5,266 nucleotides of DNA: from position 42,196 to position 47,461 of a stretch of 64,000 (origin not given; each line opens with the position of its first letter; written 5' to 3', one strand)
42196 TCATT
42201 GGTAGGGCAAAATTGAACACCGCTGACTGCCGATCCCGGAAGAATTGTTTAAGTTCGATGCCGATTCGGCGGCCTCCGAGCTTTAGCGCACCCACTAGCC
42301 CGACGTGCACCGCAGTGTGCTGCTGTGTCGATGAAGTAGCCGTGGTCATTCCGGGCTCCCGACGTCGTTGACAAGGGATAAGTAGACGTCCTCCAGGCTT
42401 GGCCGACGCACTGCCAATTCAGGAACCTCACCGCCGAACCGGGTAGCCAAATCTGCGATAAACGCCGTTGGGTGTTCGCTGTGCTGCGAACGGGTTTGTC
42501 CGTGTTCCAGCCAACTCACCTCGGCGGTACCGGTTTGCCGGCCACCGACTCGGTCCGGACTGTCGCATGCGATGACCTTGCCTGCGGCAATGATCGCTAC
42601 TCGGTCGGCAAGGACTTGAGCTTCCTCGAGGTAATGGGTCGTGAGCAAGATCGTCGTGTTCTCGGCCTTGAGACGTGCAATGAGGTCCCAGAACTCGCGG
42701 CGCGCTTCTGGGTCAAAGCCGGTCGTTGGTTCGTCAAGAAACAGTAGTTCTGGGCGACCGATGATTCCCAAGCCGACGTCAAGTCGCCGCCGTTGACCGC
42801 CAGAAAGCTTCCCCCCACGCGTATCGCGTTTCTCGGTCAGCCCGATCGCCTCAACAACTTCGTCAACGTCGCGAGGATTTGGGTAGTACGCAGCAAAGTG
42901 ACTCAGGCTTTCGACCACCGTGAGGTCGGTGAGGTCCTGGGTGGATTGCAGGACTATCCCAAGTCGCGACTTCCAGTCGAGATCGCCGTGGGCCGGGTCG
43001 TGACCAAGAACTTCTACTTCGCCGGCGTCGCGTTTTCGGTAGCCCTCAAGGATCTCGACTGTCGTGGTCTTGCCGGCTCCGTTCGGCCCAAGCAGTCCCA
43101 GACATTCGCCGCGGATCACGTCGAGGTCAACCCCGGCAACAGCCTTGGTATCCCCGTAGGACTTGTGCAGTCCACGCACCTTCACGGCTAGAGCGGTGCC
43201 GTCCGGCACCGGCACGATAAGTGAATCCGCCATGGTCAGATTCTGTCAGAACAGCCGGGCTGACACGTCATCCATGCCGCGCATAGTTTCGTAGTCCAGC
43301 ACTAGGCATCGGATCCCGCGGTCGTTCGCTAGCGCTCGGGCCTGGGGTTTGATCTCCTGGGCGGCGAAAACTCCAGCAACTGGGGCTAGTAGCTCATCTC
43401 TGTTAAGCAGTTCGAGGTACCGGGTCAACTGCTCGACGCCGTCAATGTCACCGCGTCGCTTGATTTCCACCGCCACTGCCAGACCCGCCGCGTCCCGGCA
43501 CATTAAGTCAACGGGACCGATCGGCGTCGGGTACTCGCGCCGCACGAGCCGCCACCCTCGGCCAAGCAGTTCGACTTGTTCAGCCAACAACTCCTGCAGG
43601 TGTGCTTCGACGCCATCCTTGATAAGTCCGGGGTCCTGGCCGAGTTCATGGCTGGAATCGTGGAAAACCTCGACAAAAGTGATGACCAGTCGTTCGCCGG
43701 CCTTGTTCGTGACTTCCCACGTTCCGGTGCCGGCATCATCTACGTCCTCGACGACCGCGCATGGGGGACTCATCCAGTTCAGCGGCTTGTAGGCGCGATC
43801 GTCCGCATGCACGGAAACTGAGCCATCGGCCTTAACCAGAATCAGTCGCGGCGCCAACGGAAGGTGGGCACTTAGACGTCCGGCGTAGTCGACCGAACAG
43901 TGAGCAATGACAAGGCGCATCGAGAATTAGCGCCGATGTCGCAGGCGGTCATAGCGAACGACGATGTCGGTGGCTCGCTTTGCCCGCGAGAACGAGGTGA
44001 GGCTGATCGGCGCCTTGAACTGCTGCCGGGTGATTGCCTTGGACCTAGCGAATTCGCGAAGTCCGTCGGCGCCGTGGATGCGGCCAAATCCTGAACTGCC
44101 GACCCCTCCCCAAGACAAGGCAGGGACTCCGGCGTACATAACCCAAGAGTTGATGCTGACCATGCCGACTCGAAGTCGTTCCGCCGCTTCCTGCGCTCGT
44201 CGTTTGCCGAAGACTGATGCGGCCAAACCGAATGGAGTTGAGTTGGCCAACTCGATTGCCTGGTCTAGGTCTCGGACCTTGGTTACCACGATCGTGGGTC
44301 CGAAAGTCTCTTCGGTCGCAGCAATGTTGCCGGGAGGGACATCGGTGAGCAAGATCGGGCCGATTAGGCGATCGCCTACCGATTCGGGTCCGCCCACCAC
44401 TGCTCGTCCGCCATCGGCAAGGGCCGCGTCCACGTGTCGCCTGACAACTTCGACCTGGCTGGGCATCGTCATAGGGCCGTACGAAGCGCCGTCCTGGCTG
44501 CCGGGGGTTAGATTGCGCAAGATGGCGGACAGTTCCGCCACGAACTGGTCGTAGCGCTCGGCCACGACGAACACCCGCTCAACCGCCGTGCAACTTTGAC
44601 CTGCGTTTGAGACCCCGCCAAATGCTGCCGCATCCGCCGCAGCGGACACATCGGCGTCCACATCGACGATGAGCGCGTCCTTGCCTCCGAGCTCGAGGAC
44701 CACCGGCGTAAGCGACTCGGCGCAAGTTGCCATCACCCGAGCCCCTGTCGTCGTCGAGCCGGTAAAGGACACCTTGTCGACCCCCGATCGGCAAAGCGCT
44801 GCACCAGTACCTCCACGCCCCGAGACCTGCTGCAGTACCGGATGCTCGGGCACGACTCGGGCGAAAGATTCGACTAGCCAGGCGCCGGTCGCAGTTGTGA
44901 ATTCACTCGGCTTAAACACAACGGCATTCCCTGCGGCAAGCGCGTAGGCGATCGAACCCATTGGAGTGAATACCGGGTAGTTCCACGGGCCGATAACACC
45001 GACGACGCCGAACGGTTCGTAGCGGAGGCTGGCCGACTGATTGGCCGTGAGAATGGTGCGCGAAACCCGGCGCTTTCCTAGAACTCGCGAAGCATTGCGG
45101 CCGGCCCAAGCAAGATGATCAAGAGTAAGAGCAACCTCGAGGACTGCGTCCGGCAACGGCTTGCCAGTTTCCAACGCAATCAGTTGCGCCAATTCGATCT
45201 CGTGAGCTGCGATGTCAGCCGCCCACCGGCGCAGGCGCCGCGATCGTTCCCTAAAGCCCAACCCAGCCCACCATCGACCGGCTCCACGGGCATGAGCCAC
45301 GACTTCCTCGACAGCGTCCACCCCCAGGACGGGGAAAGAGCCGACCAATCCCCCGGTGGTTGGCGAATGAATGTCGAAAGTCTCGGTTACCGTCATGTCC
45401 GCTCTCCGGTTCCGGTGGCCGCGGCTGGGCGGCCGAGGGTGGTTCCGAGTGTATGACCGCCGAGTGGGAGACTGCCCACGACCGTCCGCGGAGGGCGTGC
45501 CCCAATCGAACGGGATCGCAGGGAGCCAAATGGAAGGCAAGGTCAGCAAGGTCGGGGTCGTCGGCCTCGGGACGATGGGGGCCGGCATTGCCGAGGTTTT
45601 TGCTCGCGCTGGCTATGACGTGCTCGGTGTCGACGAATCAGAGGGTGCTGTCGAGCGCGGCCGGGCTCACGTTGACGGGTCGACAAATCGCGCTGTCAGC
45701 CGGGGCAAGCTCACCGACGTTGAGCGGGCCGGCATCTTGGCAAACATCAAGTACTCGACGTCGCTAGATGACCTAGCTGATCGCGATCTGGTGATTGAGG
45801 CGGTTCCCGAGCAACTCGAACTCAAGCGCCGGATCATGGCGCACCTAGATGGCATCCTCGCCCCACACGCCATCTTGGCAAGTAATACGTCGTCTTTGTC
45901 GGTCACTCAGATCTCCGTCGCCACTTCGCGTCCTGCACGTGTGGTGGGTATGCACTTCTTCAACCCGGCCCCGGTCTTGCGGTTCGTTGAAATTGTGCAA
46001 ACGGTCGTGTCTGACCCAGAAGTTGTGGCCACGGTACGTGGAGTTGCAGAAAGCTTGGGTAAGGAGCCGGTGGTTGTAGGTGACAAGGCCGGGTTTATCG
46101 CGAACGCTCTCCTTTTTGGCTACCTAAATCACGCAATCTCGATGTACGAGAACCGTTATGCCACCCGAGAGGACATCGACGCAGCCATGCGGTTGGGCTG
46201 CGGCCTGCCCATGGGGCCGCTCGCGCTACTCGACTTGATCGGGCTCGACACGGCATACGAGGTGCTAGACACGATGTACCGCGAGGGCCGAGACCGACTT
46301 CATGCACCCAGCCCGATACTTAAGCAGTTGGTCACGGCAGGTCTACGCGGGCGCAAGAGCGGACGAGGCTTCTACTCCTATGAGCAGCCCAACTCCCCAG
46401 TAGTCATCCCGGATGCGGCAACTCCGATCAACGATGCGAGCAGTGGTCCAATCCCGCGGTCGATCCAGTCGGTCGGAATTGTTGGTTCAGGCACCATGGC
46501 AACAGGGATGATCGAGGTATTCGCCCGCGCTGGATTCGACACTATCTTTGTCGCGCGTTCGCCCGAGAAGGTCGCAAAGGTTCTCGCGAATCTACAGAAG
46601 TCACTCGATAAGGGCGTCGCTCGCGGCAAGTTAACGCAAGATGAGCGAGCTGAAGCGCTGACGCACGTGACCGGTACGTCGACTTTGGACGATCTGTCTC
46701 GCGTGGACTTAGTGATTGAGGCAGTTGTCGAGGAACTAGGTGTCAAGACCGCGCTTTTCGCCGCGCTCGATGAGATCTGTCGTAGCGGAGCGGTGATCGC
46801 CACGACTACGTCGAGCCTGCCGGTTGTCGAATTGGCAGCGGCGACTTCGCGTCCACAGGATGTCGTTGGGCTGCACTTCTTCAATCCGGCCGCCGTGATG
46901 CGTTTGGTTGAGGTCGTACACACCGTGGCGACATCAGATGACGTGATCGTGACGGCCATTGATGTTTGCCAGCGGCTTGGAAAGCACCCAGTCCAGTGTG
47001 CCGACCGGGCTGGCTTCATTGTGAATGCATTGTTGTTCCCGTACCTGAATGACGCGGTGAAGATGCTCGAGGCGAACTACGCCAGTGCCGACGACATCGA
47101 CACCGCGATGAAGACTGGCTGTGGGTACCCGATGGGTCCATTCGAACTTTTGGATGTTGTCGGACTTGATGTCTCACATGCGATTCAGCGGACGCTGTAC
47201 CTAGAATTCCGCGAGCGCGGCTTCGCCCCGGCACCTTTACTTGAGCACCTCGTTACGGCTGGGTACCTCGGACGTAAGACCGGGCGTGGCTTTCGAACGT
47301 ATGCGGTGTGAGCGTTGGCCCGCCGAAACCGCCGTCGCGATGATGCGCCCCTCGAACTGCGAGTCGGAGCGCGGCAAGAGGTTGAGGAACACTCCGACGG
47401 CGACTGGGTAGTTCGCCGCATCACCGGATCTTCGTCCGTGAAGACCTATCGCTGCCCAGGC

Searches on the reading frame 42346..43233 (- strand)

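Call 60: search_protein_families(library=pfam, proteins=[window:42346-43233:-], max_evalue=0.00001)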
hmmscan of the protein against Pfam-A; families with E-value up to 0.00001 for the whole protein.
window:42346-43233:- (295 aa): 2 families
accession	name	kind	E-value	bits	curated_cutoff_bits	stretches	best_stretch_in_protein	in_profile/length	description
PF00005.33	ABC_tran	-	6.4e-25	88.8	25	1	34-171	3-137/137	ABC transporter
PF13304.12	AAA_21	-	3.3e-11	44.2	27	1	146-200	241-298/304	AAA domain, putative AbiEii toxin, Type IV TA system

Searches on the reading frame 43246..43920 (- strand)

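Call 60: search_protein_families(library=pfam, proteins=[window:43246-43920:-], max_evalue=0.00001)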
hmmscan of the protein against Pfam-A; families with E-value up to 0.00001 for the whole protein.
window:43246-43920:- (224 aa): 2 families
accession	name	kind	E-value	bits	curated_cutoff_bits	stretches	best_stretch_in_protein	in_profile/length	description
PF01939.22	NucS_C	-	6e-42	143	24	1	104-223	1-123/124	Endonuclease NucS C-terminal domain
PF21003.3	NucS_N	-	2e-31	108.3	23.9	1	2-97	5-99/100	Endonuclease NucS N-terminal PH-like domain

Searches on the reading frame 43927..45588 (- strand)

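Call 36: search_protein_families(library=pfam, proteins=[window:43927-45588:-], max_evalue=0.00001)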
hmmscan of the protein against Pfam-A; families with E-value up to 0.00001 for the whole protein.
window:43927-45588:- (553 aa): 2 families
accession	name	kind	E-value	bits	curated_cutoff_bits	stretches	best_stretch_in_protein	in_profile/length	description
PF00171.27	Aldedh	-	3.6e-122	408.7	23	1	69-519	7-461/461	Aldehyde dehydrogenase family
PF05893.19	LuxC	-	1.3e-06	28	21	1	170-360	67-262/401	Acyl-CoA reductase (LuxC)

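Call 37: search_protein_families(library=ncbifam, proteins=[window:43927-45588:-], max_evalue=1e-10)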
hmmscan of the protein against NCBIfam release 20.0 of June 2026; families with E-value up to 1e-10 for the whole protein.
window:43927-45588:- (553 aa): 40 families (the best 25 are shown)
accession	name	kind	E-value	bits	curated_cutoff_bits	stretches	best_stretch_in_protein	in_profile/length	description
NF006916.0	PRK09407.1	equivalog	5.7e-105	351.9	521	1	62-525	27-496/526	succinic semialdehyde dehydrogenase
NF010000.0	PRK13473.1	subfamily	7.1e-83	278.8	615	1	67-519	15-470/475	aminobutyraldehyde dehydrogenase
TIGR01780.1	SSADH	subfamily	8.2e-83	278.7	646.35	1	74-515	2-446/448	succinate-semialdehyde dehydrogenase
NF009725.0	PRK13252.1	equivalog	1.1e-78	264.9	593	1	64-520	17-478/488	betaine-aldehyde dehydrogenase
TIGR01804.1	BADH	equivalog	1.9e-78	264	668.6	1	68-516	12-466/467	betaine-aldehyde dehydrogenase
NF045735.1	PaDhStyDPseudo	equivalog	7.7e-70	235.9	850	1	64-519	13-479/483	phenylacetaldehyde dehydrogenase StyD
NF052305.1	DioxValDhHalo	equivalog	2.4e-69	234.5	750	1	67-518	18-478/483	2,5-dioxovalerate dehydrogenase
NF008415.0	PRK11241.1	equivalog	3.4e-69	233.8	828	1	64-513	21-472/482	NADP-dependent succinate-semialdehyde dehydrogenase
NF006992.0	PRK09457.1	subfamily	2e-68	231.3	514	1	75-503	21-452/487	succinylglutamate-semialdehyde dehydrogenase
NF006915.0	PRK09406.1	equivalog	8.7e-68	229.2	730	1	75-519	7-454/457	NADP-dependent succinic semialdehyde dehydrogenase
NF042993.1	AlphKGSA_gudD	equivalog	5.6e-66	223.2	770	1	79-496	30-454/481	alpha-ketoglutaric semialdehyde dehydrogenase GucD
TIGR04284.1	aldehy_Rv0768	hypoth_equivalog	1.4e-65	222.2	775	1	68-521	14-478/480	aldehyde dehydrogenase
NF002852.0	PRK03137.1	subfamily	3.2e-65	220.9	648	1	76-521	57-512/514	L-glutamate gamma-semialdehyde dehydrogenase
TIGR02299.1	HpaE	equivalog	5e-65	220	638.35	1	68-519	15-474/488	5-carboxymethyl-2-hydroxymuconate semialdehyde dehydrogenase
NF007497.0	PRK10090.1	equivalog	6.4e-64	216.5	500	1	68-519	21-475/480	aldehyde dehydrogenase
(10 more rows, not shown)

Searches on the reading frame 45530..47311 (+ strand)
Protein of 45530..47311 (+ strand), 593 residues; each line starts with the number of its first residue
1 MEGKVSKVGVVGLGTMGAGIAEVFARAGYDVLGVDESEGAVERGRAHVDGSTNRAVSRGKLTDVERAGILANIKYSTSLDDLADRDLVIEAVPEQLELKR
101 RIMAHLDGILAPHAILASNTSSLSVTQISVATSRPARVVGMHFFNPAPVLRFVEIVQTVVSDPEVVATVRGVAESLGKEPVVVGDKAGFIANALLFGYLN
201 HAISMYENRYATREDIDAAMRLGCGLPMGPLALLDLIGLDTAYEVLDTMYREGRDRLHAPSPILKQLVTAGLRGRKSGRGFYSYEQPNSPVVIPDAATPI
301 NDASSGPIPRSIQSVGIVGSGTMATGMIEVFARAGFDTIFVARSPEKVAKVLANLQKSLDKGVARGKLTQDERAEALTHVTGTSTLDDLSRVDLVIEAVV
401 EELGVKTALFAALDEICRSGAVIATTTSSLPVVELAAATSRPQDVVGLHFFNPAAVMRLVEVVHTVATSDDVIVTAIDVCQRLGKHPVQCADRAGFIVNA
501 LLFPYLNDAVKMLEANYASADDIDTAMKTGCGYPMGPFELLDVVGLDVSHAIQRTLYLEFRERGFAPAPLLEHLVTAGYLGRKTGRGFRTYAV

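Call 37: search_protein_families(library=ncbifam, proteins=[window:45530-47311:+], max_evalue=1e-10)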
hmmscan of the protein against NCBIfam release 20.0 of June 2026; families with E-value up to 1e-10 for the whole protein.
window:45530-47311:+ (593 aa): 19 families
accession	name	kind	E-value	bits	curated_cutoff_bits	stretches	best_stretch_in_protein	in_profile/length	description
NF005875.0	PRK07819.1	subfamily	8.8e-202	668.6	319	2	3-284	3-286/287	3-hydroxybutyryl-CoA dehydrogenase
NF004474.0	PRK05808.1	subfamily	8.4e-188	622.4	408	2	5-285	3-283/283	3-hydroxybutyryl-CoA dehydrogenase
NF006124.0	PRK08268.1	subfamily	1.2e-185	618.3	508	2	3-289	5-292/507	3-hydroxyacyl-CoA dehydrogenase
TIGR02279.1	PaaC-3OHAcCoADH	equivalog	3.5e-159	530.8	669.4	2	312-592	5-286/503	3-hydroxyacyl-CoA dehydrogenase PaaH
NF005715.0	PRK07530.1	equivalog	5.7e-157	521.6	420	2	4-287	3-286/292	3-hydroxybutyryl-CoA dehydrogenase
NF006722.0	PRK09260.1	equivalog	2.5e-147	489.7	429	2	5-287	2-284/289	3-hydroxyacyl-CoA dehydrogenase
NF004699.0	PRK06035.1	equivalog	3.4e-140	466.3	500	2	5-277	3-278/294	3-hydroxyacyl-CoA dehydrogenase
NF008363.0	PRK11154.1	equivalog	2.3e-134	449.1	869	2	303-592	300-587/708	fatty acid oxidation complex subunit alpha FadJ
NF008727.0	PRK11730.1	equivalog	1.9e-123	413.2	870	2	4-286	312-594/717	fatty acid oxidation complex subunit alpha FadB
TIGR02440.1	FadJ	equivalog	7.7e-120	401.3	968.45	2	302-592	294-582/699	fatty acid oxidation complex subunit alpha FadJ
NF006143.0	PRK08293.1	equivalog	1.2e-106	356.3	312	2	5-287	4-290/291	3-hydroxyacyl-CoA dehydrogenase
TIGR02441.1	fa_ox_alpha_mit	equivalog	4.3e-106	355.7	964.65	2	4-286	334-615/737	fatty acid oxidation complex subunit alpha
TIGR02437.1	FadB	equivalog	1.4e-104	351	933.55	2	313-592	314-593/714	fatty acid oxidation complex subunit alpha FadB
NF006125.0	PRK08269.1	equivalog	3.7e-96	322.1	427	2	4-287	4-299/334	3-hydroxybutyryl-CoA dehydrogenase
NF042925.1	FHMPC_DH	equivalog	1.3e-95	320.3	500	2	7-286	2-282/304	5-formyl-3-hydroxy-2-methylpyridine 4-carboxylate 5-dehydrogenase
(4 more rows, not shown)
